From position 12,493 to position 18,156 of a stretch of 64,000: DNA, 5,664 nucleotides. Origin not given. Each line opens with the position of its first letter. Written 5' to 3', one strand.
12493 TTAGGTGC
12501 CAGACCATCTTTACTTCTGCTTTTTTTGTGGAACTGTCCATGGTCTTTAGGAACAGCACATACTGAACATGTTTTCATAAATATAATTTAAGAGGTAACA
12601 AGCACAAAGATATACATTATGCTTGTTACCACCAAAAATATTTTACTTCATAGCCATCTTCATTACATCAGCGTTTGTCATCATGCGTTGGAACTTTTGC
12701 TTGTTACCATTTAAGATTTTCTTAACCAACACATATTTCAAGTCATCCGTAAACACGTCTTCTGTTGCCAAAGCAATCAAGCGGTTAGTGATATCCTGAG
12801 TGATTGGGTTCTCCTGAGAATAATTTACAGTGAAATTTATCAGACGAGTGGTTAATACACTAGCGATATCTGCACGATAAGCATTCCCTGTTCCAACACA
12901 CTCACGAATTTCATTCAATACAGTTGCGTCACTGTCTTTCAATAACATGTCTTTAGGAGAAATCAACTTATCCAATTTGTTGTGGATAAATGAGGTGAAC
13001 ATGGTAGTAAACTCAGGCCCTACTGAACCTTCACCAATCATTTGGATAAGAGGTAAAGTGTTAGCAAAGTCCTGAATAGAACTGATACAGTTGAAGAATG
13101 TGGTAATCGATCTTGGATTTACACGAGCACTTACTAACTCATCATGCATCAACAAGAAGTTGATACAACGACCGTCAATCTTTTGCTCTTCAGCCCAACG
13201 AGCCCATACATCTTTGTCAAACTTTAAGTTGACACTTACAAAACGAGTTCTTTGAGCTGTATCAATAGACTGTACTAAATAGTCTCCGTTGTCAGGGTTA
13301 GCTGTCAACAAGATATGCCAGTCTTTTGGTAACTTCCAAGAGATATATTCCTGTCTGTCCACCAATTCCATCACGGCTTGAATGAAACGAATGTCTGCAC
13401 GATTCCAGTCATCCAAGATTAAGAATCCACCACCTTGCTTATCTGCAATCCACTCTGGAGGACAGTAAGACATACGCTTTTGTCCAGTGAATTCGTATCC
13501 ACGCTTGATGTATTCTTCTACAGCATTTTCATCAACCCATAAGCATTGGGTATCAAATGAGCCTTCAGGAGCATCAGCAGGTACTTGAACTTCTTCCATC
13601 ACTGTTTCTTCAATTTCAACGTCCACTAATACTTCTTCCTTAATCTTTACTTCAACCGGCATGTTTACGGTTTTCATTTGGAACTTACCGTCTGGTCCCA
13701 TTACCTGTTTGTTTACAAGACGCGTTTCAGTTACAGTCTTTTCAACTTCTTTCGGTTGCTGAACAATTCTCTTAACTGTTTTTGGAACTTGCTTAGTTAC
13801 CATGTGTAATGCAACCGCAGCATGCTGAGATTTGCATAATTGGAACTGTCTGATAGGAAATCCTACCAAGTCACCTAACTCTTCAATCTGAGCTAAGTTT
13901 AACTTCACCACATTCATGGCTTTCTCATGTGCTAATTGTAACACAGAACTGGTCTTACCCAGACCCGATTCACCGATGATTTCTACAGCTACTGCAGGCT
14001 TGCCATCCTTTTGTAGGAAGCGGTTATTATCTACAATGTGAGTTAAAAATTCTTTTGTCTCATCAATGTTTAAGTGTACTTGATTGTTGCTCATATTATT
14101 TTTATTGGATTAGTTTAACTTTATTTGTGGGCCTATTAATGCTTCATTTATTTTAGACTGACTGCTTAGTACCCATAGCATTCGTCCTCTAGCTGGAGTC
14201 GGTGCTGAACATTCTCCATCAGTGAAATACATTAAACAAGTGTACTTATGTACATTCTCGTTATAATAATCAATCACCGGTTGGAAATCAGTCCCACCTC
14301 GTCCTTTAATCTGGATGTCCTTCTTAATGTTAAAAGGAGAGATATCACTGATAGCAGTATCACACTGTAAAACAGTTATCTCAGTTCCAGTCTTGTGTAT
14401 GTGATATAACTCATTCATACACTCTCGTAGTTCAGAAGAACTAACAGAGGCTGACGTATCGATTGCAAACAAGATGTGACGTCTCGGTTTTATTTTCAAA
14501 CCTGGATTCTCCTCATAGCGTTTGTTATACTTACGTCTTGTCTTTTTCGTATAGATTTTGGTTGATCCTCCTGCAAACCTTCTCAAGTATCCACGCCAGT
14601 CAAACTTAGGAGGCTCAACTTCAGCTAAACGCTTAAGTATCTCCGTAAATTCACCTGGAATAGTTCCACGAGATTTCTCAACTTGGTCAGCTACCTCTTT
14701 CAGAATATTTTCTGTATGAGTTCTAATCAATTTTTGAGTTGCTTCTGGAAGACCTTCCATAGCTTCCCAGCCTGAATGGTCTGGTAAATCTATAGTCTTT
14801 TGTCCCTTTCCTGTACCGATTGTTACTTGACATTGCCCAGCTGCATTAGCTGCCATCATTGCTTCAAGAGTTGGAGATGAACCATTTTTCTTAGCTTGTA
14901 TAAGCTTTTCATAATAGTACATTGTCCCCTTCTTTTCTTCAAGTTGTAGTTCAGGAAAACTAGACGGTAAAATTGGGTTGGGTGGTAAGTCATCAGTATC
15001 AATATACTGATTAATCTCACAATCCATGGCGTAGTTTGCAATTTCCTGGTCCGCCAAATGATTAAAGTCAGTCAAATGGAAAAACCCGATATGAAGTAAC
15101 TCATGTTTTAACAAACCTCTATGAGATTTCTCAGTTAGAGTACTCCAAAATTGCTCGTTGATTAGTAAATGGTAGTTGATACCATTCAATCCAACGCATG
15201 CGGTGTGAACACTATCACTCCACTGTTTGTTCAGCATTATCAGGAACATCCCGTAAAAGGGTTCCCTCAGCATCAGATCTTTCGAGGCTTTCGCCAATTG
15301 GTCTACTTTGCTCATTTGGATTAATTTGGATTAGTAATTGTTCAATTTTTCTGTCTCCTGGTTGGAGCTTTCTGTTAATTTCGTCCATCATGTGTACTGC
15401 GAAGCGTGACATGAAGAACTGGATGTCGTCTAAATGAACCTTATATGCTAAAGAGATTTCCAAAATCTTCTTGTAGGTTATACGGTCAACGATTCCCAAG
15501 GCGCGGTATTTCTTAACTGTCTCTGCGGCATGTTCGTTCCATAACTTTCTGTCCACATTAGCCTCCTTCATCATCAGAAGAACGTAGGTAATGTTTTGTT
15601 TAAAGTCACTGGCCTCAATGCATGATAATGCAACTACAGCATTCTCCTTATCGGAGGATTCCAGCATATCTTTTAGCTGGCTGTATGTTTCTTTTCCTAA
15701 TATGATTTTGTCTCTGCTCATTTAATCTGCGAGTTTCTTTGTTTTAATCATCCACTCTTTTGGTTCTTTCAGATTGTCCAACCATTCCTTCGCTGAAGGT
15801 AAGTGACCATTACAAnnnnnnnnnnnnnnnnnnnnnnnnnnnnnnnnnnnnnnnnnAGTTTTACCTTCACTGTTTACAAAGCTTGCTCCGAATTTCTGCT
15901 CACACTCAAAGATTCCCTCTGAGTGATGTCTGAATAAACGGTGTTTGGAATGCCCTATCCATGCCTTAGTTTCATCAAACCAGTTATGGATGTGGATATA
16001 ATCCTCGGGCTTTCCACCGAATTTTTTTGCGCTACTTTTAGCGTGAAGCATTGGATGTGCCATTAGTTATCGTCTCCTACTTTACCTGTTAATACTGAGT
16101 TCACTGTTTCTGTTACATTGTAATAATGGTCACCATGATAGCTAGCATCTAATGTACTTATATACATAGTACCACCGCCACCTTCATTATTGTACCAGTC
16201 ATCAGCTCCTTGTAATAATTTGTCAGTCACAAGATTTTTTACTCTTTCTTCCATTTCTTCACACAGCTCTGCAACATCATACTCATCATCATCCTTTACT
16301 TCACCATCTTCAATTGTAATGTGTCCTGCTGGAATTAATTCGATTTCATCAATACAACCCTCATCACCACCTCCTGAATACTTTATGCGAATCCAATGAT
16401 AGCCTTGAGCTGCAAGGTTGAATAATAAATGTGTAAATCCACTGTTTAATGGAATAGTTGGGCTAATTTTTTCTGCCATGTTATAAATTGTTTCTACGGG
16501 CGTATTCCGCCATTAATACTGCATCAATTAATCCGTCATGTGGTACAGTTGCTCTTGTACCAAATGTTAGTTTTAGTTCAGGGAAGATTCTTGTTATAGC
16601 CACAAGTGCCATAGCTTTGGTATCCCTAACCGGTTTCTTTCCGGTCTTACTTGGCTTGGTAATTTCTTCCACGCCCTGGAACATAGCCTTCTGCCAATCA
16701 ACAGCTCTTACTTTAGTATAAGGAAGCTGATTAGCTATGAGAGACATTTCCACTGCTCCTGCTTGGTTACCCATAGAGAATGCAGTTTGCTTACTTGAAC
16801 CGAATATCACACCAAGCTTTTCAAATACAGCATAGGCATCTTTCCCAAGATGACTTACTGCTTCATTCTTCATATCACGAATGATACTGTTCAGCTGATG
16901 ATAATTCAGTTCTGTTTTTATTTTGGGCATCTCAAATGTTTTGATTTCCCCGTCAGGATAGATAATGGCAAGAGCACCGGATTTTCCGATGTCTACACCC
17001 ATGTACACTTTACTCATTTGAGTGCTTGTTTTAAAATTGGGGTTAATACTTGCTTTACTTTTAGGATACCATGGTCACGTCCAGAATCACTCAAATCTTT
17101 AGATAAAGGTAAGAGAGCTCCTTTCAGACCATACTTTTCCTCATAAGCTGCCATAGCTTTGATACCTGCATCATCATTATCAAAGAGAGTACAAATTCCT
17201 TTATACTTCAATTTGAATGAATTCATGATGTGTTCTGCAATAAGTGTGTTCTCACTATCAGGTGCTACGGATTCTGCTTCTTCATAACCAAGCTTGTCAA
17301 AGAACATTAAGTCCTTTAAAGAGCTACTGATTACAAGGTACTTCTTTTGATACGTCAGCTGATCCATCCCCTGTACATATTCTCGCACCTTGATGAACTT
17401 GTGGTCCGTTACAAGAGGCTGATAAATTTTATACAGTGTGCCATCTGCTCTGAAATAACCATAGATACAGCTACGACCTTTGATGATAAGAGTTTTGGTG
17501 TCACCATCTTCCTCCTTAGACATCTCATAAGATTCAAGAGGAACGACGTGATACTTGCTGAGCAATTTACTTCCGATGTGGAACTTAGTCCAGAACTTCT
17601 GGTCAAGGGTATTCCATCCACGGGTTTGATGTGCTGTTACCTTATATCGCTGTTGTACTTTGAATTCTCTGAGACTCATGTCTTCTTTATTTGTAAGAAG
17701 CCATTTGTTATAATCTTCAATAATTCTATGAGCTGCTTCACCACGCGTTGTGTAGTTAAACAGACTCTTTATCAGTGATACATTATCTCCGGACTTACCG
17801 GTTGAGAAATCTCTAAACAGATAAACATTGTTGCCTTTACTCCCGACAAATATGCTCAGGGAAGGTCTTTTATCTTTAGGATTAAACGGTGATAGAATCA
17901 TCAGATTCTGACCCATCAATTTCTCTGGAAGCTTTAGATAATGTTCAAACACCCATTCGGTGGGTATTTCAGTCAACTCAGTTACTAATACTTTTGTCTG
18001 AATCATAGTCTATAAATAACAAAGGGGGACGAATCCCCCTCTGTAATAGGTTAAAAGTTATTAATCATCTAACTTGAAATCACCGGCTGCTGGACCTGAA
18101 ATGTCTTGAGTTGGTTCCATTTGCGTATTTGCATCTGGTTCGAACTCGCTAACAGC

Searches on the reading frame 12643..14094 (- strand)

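Call 12: search_protein_families(library=phrogs, proteins=[window:12643-14094:-], max_evalue=0.00001)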
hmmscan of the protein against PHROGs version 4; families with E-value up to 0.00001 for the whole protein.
window:12643-14094:- (483 aa): 1 family
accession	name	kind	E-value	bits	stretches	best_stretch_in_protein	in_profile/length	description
phrog_1297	-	other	2e-30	107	2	205-479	76-347/356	ATPase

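Call 63: search_protein_families(library=pfam, proteins=[window:12643-14094:-], max_evalue=0.001)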
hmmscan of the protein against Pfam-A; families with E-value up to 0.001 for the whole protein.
window:12643-14094:- (483 aa): 0 families

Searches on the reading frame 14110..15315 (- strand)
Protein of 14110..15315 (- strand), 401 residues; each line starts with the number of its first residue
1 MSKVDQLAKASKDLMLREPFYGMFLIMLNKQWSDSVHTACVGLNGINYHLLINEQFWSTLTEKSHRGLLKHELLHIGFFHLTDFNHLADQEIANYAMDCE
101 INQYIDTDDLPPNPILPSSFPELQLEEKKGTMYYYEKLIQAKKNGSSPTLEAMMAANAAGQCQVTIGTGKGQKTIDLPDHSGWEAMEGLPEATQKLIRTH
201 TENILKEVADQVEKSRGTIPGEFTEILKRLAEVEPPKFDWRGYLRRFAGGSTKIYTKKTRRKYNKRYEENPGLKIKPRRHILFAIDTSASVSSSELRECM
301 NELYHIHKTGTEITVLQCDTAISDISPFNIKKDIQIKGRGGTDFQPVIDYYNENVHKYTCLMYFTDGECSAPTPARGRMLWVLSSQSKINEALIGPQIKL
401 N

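Call 12: search_protein_families(library=phrogs, proteins=[window:14110-15315:-], max_evalue=0.00001)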
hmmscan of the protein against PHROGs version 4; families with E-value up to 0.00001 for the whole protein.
window:14110-15315:- (401 aa): 1 family
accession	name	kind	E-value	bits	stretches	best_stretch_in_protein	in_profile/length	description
phrog_1314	-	DNA, RNA and nucleotide metabolism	2.1e-62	212.5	1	5-395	13-385/394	HNH endonuclease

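Call 63: search_protein_families(library=pfam, proteins=[window:14110-15315:-], max_evalue=0.001)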
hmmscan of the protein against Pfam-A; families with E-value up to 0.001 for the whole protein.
window:14110-15315:- (401 aa): 3 families
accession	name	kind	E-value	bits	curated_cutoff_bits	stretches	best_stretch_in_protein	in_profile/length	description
PF13203.12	DUF2201_N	-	5.1e-16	59.5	23.2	1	5-252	4-240/271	Putative metallopeptidase domain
PF09967.15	DUF2201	-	1e-14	55.1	26.4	1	283-389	3-112/123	VWA-like domain (DUF2201)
PF18894.6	PhageMetallopep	-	2.4e-06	28.1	23.7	1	29-76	52-93/134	Putative phage metallopeptidase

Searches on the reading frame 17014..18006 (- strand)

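Call 12: search_protein_families(library=phrogs, proteins=[window:17014-18006:-], max_evalue=0.00001)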
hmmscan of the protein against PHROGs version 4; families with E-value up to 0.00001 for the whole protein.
window:17014-18006:- (330 aa): 1 family
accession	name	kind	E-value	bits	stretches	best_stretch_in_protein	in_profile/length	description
phrog_12622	-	DNA, RNA and nucleotide metabolism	3.2e-22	80.1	1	13-286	34-316/415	DNA primase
